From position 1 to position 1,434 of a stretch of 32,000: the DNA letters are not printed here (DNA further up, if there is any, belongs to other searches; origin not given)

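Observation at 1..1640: Reverse transcriptase with ~320-aa N-terminal extension and a long structured upstream non-coding region (fused single-protein retron-like system?)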

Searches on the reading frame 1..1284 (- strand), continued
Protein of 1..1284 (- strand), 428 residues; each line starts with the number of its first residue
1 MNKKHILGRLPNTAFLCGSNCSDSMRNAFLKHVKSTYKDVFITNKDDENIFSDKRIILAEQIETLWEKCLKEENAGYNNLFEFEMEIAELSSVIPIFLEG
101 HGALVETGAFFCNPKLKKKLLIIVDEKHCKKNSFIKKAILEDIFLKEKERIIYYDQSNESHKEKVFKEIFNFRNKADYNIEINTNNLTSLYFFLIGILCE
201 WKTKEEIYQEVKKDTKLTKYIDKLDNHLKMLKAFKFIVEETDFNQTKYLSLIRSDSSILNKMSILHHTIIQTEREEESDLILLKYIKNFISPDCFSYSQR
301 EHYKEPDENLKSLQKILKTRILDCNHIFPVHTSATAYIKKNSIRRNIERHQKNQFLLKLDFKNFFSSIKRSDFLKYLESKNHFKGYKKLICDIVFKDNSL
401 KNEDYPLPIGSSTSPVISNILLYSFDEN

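Call 60: search_protein_families(library=ncbifam, proteins=[P0018, P0033, P0037, P0090, P0140, P0114, P0125, P0145], max_evalue=0.00001)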
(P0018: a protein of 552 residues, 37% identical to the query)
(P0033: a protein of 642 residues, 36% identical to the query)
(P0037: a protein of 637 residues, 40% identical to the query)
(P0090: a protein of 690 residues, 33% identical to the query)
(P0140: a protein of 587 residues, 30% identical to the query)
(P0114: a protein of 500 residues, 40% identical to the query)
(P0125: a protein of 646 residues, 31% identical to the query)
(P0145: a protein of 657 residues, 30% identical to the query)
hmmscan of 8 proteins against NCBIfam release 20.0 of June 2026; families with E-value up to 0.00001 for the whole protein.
P0018 (552 aa): 6 families
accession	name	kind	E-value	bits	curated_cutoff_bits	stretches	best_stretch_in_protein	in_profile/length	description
NF038233.2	retron_St85_RT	exception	9.9e-65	218.7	235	1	284-548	40-283/289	retron St85 family RNA-directed DNA polymerase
NF042941.1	Retron_TIR_antiphage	equivalog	3.8e-29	101.8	600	1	301-519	56-278/464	TIR domain-containing anti-phage reverse transcriptase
NF038237.1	retron_Ec67_fus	exception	3.2e-28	98.5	450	1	287-544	54-317/572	retron Ec67 family RNA-directed DNA polymerase/endonuclease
NF038232.1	STM3845_fam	equivalog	2.8e-16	60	100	1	12-250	8-248/277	retron St85 family effector protein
TIGR04416.1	group_II_RT_mat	equivalog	6.2e-15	55.2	300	1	334-522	117-314/353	group II intron reverse transcriptase/maturase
NF041746.1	Drt2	equivalog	2.8e-14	53.1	390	1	369-473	203-302/416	antiviral reverse transcriptase Drt2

P0033 (642 aa): 6 families
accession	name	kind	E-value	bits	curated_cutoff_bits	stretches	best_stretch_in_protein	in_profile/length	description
NF038233.2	retron_St85_RT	exception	9.4e-85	284.4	235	1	331-632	19-288/289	retron St85 family RNA-directed DNA polymerase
NF038232.1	STM3845_fam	equivalog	9.9e-47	159.9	100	1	31-286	10-258/277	retron St85 family effector protein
NF042941.1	Retron_TIR_antiphage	equivalog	1.2e-41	143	600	2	461-613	121-278/464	TIR domain-containing anti-phage reverse transcriptase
NF038237.1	retron_Ec67_fus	exception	3e-36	125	450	2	470-622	151-316/572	retron Ec67 family RNA-directed DNA polymerase/endonuclease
TIGR04416.1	group_II_RT_mat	equivalog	7.3e-13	48.4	300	1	485-622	183-330/353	group II intron reverse transcriptase/maturase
NF041746.1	Drt2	equivalog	4.2e-12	45.9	390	1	477-564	219-302/416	antiviral reverse transcriptase Drt2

P0037 (637 aa): 6 families
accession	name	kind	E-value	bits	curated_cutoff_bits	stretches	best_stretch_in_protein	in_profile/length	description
NF038233.2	retron_St85_RT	exception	3.7e-83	279.1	235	1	316-623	15-288/289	retron St85 family RNA-directed DNA polymerase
NF038232.1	STM3845_fam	equivalog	1.9e-49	168.8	100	1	14-264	2-257/277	retron St85 family effector protein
NF042941.1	Retron_TIR_antiphage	equivalog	9.8e-40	136.7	600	2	325-423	28-125/464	TIR domain-containing anti-phage reverse transcriptase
NF038237.1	retron_Ec67_fus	exception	5.5e-35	120.9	450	2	461-618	149-321/572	retron Ec67 family RNA-directed DNA polymerase/endonuclease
TIGR04416.1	group_II_RT_mat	equivalog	2.7e-18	66.2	300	1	476-568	183-270/353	group II intron reverse transcriptase/maturase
NF041746.1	Drt2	equivalog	4e-13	49.3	390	1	462-556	213-303/416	antiviral reverse transcriptase Drt2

P0090 (690 aa): 6 families
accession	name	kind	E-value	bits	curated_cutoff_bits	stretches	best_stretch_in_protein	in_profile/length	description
NF038233.2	retron_St85_RT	exception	2.1e-89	299.6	235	1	357-677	1-285/289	retron St85 family RNA-directed DNA polymerase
NF038232.1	STM3845_fam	equivalog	1.4e-41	143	100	1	21-317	2-271/277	retron St85 family effector protein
NF038237.1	retron_Ec67_fus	exception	8.8e-41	140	450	2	526-671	157-317/572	retron Ec67 family RNA-directed DNA polymerase/endonuclease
NF042941.1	Retron_TIR_antiphage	equivalog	3.6e-40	138.1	600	2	525-653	135-273/464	TIR domain-containing anti-phage reverse transcriptase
TIGR04416.1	group_II_RT_mat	equivalog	1.3e-14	54.1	300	1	533-614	183-257/353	group II intron reverse transcriptase/maturase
NF041746.1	Drt2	equivalog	1.3e-09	37.8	390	1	441-614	124-304/416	antiviral reverse transcriptase Drt2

P0140 (587 aa): 6 families
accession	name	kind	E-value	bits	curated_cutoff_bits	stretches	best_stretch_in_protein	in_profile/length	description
NF038233.2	retron_St85_RT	exception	8.8e-89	297.6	235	1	283-567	3-288/289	retron St85 family RNA-directed DNA polymerase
NF038232.1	STM3845_fam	equivalog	4.6e-44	151.2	100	1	30-275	9-262/277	retron St85 family effector protein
NF038237.1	retron_Ec67_fus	exception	2.3e-41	141.9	450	1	289-532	22-285/572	retron Ec67 family RNA-directed DNA polymerase/endonuclease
NF042941.1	Retron_TIR_antiphage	equivalog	8.7e-37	127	600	1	288-539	10-272/464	TIR domain-containing anti-phage reverse transcriptase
TIGR04416.1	group_II_RT_mat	equivalog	8.1e-09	35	300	1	297-499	45-255/353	group II intron reverse transcriptase/maturase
NF041746.1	Drt2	equivalog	4.5e-08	32.7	390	1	420-499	227-302/416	antiviral reverse transcriptase Drt2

P0114 (500 aa): 6 families
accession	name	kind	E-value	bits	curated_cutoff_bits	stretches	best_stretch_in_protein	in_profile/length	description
NF038233.2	retron_St85_RT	exception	3.7e-86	289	235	1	184-488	19-288/289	retron St85 family RNA-directed DNA polymerase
NF042941.1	Retron_TIR_antiphage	equivalog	1e-34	120.2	600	2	337-461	139-273/464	TIR domain-containing anti-phage reverse transcriptase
NF038237.1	retron_Ec67_fus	exception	2.2e-33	115.6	450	2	338-455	161-284/572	retron Ec67 family RNA-directed DNA polymerase/endonuclease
TIGR04416.1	group_II_RT_mat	equivalog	1.6e-13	50.5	300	1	341-451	183-293/353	group II intron reverse transcriptase/maturase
NF041746.1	Drt2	equivalog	1.1e-11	44.6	390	1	331-420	217-302/416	antiviral reverse transcriptase Drt2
NF038232.1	STM3845_fam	equivalog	9.9e-07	28.7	100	1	10-132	139-261/277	retron St85 family effector protein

P0125 (646 aa): 6 families
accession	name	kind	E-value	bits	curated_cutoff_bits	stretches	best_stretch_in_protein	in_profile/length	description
NF038233.2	retron_St85_RT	exception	6.3e-90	301.3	235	1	312-635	3-289/289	retron St85 family RNA-directed DNA polymerase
NF038232.1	STM3845_fam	equivalog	3.1e-42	145.2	100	1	15-281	2-273/277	retron St85 family effector protein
NF042941.1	Retron_TIR_antiphage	equivalog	1.7e-34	119.4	600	2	332-432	27-126/464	TIR domain-containing anti-phage reverse transcriptase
NF038237.1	retron_Ec67_fus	exception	8e-34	117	450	2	479-633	156-325/572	retron Ec67 family RNA-directed DNA polymerase/endonuclease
TIGR04416.1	group_II_RT_mat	equivalog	2.3e-14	53.3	300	1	487-645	183-351/353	group II intron reverse transcriptase/maturase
NF041746.1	Drt2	equivalog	8.6e-12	44.9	390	1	426-568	173-304/416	antiviral reverse transcriptase Drt2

P0145 (657 aa): 6 families
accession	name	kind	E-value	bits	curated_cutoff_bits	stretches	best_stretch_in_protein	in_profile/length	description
NF038233.2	retron_St85_RT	exception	9e-82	274.6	235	1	328-644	13-288/289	retron St85 family RNA-directed DNA polymerase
NF038232.1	STM3845_fam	equivalog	1.9e-36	126.2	100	1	28-293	7-270/277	retron St85 family effector protein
NF038237.1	retron_Ec67_fus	exception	3.8e-30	104.9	450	2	493-637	160-319/572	retron Ec67 family RNA-directed DNA polymerase/endonuclease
NF042941.1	Retron_TIR_antiphage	equivalog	5.6e-29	101.2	600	2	493-614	139-270/464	TIR domain-containing anti-phage reverse transcriptase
NF041746.1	Drt2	equivalog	3.6e-13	49.5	390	1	465-577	196-303/416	antiviral reverse transcriptase Drt2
TIGR04416.1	group_II_RT_mat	equivalog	5.4e-10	38.9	300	1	497-607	183-296/353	group II intron reverse transcriptase/maturase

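Call 61: predict_structure(alignment_id=A2)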
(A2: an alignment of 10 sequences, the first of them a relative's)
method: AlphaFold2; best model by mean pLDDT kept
length: 588 residues; sequences in the alignment: 10
mean_pLDDT: 60.4   pTM: 0.38
mean pLDDT of the five models: 60.4, 57.4, 55.7, 51.2, 47.3
residues with pLDDT >= 90: 7; 70-90: 210; 50-70: 200; < 50: 171
segments of 3 or more residues with pLDDT < 50: 1-14, 38-60, 102-106, 252-322, 334-352, 398-400, 483-505, 579-588
pLDDT, mean of each block of 10 residues (from residue 1): 25 50 73 54 31 42 53 54 65 71 49 72 78 63 62 81 79 60 66 72 87 82 80 67 71 37 33 38 38 25 33 39 53 46 39 55 72 77 67 60 63 64 76 64 60 63 74 58 43 41 52 83 79 80 81 89 80 75 36
secondary structure, 60 per line:
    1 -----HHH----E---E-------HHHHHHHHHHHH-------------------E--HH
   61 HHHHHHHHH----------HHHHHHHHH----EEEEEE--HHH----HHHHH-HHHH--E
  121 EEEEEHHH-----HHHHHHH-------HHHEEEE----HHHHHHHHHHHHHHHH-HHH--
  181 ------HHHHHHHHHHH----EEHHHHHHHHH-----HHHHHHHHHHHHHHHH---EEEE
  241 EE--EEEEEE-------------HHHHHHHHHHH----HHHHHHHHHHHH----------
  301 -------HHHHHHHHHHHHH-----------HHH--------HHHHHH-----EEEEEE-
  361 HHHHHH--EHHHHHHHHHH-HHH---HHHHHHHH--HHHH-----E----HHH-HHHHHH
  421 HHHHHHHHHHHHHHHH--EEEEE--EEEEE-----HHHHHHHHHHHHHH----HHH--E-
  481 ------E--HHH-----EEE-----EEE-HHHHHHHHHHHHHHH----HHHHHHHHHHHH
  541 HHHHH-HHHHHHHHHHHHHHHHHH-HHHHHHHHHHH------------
elements in order: H25-36 H59-69 H80-88 E93-98 H108-112 H114-117 E120-125 H134-140 E151-154 H159-174 H187-197 H204-212 H218-233 E237-242 E245-250 H264-274 H279-290 H308-320 H343-348 E354-359 H361-366 H370-379 H387-394 H397-400 H415-436 E439-443 E446-450 H456-469 E498-500 E506-508 H510-524 H529-545 H547-564 H566-576

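Call 62: find_homologous_proteins(query=P0033, max_evalue=1e-30)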
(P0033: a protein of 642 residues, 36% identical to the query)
Query P0033 (642 aa): 30 proteins with E <= 1e-30 among 8000 candidates.
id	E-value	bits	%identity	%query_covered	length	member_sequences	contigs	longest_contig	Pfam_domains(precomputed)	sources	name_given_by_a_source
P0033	0.0e+0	1393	100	100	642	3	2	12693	PF00078.33,PF28093.1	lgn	-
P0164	1.6e-281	953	70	100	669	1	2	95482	PF00078.33,PF28093.1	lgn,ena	-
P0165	4.2e-148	513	44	96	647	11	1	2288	PF00078.33,PF28093.1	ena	-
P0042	1.1e-146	508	47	94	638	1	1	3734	PF00078.33,PF28093.1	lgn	-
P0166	1.7e-141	491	46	95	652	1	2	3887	PF00078.33,PF28093.1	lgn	-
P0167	2.7e-141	490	43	98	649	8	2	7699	PF00078.33,PF28093.1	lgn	-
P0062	7.2e-141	489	44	95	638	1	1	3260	PF00078.33,PF28093.1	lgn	-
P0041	1.7e-140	488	42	95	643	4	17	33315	PF00078.33,PF28093.1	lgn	-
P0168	3.5e-139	483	43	95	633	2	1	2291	PF00078.33,PF28093.1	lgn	-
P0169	1.2e-137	478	42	96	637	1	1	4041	PF00078.33,PF28093.1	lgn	-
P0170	1.4e-137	478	42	98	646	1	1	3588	PF00078.33,PF28093.1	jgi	jgi:retron-type reverse transcriptase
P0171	5.2e-136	473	42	98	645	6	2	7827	PF00078.33,PF28093.1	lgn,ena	-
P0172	5.7e-136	473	41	98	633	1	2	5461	PF00078.33,PF28093.1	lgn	-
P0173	2.0e-135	471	41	98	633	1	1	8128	PF00078.33,PF28093.1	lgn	-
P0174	2.9e-135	470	41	98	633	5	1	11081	PF00078.33,PF28093.1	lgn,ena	-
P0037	1.0e-134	468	41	98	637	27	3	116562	PF00078.33,PF28093.1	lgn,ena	-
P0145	7.6e-107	376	38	94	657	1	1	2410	PF00078.33,PF28093.1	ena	-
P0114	2.1e-95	339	43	68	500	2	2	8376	PF00078.33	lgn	-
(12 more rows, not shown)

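Call 63: find_encoding_contigs(protein=P0037, flank=3000, max_places=3)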
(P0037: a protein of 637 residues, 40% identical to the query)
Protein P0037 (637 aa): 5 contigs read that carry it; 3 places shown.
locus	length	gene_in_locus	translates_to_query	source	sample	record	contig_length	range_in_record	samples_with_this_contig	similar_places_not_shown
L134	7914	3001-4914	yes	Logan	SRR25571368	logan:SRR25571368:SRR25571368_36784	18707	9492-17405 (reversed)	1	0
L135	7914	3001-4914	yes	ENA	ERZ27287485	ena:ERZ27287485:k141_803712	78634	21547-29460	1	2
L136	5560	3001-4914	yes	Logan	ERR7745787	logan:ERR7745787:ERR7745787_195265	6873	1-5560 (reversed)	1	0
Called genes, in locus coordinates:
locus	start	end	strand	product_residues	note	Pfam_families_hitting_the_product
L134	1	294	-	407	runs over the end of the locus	PF13173:AAA_14, PF13635:DUF4143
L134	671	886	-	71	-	-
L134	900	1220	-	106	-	PF14192:DUF4314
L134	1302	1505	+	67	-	-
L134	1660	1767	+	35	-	-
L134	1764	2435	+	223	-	PF18928:DUF5677 (faint)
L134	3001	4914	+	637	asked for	PF28093:STM3845, PF00078:RVT_1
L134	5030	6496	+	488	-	PF12161:HsdM_N, PF02384:N6_Mtase, PF01170:UPF0020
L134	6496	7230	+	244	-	-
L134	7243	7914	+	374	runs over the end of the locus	PF01420:Methylase_S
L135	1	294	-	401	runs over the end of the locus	PF13173:AAA_14, PF13635:DUF4143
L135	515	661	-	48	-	-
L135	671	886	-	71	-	-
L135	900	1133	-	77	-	PF14192:DUF4314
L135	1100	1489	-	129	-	PF11149:DUF2924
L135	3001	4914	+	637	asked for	PF28093:STM3845, PF00078:RVT_1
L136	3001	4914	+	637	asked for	PF28093:STM3845, PF00078:RVT_1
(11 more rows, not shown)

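Call 64: find_encoding_contigs(protein=P0164, flank=3000, max_places=2)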
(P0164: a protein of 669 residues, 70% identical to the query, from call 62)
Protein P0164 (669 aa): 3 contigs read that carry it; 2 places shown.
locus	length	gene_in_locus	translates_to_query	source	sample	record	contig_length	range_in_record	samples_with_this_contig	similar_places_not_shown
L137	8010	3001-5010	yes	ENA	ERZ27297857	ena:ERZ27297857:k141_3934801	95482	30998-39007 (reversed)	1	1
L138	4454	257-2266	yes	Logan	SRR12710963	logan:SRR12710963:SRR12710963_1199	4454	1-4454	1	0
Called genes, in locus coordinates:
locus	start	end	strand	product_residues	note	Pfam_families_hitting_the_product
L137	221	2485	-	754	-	PF02384:N6_Mtase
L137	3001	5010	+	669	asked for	PF28093:STM3845, PF00078:RVT_1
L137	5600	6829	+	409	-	-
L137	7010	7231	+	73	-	PF12728:HTH_17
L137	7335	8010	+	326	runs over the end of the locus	PF24624:Int_N, PF00589:Phage_integrase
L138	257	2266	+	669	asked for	PF28093:STM3845, PF00078:RVT_1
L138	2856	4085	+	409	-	-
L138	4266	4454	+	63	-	?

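Call 79: find_homologous_proteins(query=P0018, max_evalue=1e-20)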
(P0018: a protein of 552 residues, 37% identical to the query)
Query P0018 (552 aa): 3 proteins with E <= 1e-20 among 8000 candidates.
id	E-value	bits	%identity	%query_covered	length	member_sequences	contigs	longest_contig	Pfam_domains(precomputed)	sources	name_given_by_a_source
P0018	0.0e+0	1217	100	100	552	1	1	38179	PF00078.33,PF28093.1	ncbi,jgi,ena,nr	ncbi:MAG: RNA-directed DNA polymerase [Bdellovibrionales bacterium]|nr:RNA-directed DNA polymerase [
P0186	1.0e-22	99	31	47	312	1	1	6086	PF00078.33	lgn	-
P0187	3.6e-21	94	31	47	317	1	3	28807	PF00078.33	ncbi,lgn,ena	-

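Call 80: find_encoding_contigs(protein=P0018, flank=3000, max_places=2)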
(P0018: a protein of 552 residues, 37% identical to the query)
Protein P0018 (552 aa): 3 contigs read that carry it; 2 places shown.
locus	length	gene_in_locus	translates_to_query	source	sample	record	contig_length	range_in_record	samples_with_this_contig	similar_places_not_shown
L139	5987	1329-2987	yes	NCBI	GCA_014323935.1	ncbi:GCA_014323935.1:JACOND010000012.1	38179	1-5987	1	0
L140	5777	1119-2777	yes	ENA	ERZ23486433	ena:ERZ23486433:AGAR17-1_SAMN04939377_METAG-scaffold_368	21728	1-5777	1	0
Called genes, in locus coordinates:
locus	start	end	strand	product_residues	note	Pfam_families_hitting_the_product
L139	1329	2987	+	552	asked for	PF28093:STM3845, PF00078:RVT_1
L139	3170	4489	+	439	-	PF07693:KAP_NTPase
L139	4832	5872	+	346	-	PF02661:Fic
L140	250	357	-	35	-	-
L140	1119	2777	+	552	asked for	PF28093:STM3845, PF00078:RVT_1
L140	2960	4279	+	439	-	PF07693:KAP_NTPase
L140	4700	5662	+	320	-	PF02661:Fic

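Call 87: get_annotated_region(hit=H7, flank=1800)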
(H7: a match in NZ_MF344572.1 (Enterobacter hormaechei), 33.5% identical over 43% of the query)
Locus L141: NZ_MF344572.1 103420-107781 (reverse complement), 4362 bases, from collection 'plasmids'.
description: Enterobacter hormaechei strain 24845 plasmid p24845-Ct2, complete sequence
organism: Enterobacter hormaechei (NCBI taxid 158836)
taxonomy: Bacteria; Pseudomonadota; Gammaproteobacteria; Enterobacterales; Enterobacteriaceae; Enterobacter; Enterobacter hormaechei
host: -; source: -; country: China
typing (MOB-suite, as given by PLSDB): conjugative; replicon IncC,rep_cluster_1254; relaxase MOBH,MOBH; mating-pair formation MPF_F
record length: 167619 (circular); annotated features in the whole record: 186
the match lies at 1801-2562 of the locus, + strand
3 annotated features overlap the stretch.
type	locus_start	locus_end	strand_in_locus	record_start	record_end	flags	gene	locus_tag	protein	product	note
CDS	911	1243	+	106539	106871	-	-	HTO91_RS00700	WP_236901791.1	hypothetical protein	-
CDS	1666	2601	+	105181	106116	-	-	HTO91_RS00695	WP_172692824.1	retron St85 family RNA-directed DNA polymerase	GO:0051607 - defense response to virus [Evidence IEA]; GO:0001171 - reverse transcription [Evidence IEA]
CDS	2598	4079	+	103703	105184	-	ptuA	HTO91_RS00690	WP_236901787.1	retron Ec78 anti-phage system effector ATPase PtuA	GO:0051607 - defense response to virus [Evidence IEA]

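Call 88: get_annotated_region(hit=H9, flank=1800)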
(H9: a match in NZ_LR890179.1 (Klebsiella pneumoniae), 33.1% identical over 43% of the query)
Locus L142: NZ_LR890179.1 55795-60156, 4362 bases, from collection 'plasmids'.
description: Klebsiella pneumoniae strain INF007 isolate INF007 plasmid 2, complete sequence
organism: Klebsiella pneumoniae (NCBI taxid 573)
taxonomy: Bacteria; Pseudomonadota; Gammaproteobacteria; Enterobacterales; Enterobacteriaceae; Klebsiella; Klebsiella pneumoniae
host: -; source: -; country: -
typing (MOB-suite, as given by PLSDB): conjugative; replicon IncFIB,IncHI1B; relaxase MOBH; mating-pair formation MPF_F
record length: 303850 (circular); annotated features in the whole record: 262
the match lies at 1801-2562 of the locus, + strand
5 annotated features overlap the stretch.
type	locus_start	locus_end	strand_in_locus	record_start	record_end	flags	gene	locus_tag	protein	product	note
CDS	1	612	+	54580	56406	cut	-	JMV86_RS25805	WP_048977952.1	AAA family ATPase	GO:0006302 - double-strand break repair [Evidence IEA]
CDS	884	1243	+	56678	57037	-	-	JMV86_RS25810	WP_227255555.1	hypothetical protein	-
CDS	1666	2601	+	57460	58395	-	-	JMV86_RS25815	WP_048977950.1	retron St85 family RNA-directed DNA polymerase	GO:0051607 - defense response to virus [Evidence IEA]; GO:0001171 - reverse transcription [Evidence IEA]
CDS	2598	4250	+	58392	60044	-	ptuA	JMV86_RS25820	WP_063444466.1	retron Ec78 anti-phage system effector ATPase PtuA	GO:0051607 - defense response to virus [Evidence IEA]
CDS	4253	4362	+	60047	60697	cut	ptuB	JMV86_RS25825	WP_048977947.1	retron Ec78 anti-phage system effector HNH endonuclease PtuB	GO:0051607 - defense response to virus [Evidence IEA]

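Call 89: get_annotated_region(hit=H6, flank=1800)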
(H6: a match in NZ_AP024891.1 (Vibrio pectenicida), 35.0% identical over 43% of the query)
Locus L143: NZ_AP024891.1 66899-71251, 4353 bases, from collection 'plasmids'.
description: Vibrio pectenicida strain LMG 19642 plasmid pLMG19642-1, complete sequence
organism: Vibrio pectenicida (NCBI taxid 62763)
taxonomy: Bacteria; Pseudomonadota; Gammaproteobacteria; Vibrionales; Vibrionaceae; Vibrio; Vibrio pectenicida
host: -; source: -; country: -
typing (MOB-suite, as given by PLSDB): non-mobilizable
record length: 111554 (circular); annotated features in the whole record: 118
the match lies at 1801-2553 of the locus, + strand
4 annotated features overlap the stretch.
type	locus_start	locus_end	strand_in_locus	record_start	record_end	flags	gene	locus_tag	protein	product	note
CDS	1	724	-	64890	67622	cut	-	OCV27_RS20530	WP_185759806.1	BspA family leucine-rich repeat surface protein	-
CDS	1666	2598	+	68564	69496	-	-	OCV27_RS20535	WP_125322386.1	retron St85 family RNA-directed DNA polymerase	GO:0051607 - defense response to virus [Evidence IEA]; GO:0001171 - reverse transcription [Evidence IEA]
CDS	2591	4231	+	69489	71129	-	ptuA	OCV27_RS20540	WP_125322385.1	retron Ec78 anti-phage system effector ATPase PtuA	GO:0051607 - defense response to virus [Evidence IEA]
CDS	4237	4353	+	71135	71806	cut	ptuB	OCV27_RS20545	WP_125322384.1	retron Ec78 anti-phage system effector HNH endonuclease PtuB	GO:0051607 - defense response to virus [Evidence IEA]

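Call 90: get_annotated_region(hit=H15, flank=1800)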
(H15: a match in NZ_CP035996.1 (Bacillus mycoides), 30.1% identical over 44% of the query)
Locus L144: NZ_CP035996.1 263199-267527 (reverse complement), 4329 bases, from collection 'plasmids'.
description: Bacillus mycoides strain BPN36/2 plasmid p539
organism: Bacillus mycoides (NCBI taxid 1405)
taxonomy: Bacteria; Bacillota; Bacilli; Bacillales; Bacillaceae; Bacillus; Bacillus mycoides
host: -; source: cell culture,soil; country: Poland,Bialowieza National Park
typing (MOB-suite, as given by PLSDB): non-mobilizable; replicon rep_cluster_125; mating-pair formation MPF_T
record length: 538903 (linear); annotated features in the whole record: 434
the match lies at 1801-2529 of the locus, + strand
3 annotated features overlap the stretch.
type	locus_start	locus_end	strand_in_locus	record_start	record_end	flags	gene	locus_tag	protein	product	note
CDS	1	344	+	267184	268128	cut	-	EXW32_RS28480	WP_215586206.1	caspase family protein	-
CDS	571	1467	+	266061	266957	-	-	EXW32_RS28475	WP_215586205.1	retron St85 family effector protein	-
CDS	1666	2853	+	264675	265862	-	-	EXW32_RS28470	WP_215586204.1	retron St85 family RNA-directed DNA polymerase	GO:0051607 - defense response to virus [Evidence IEA]; GO:0001171 - reverse transcription [Evidence IEA]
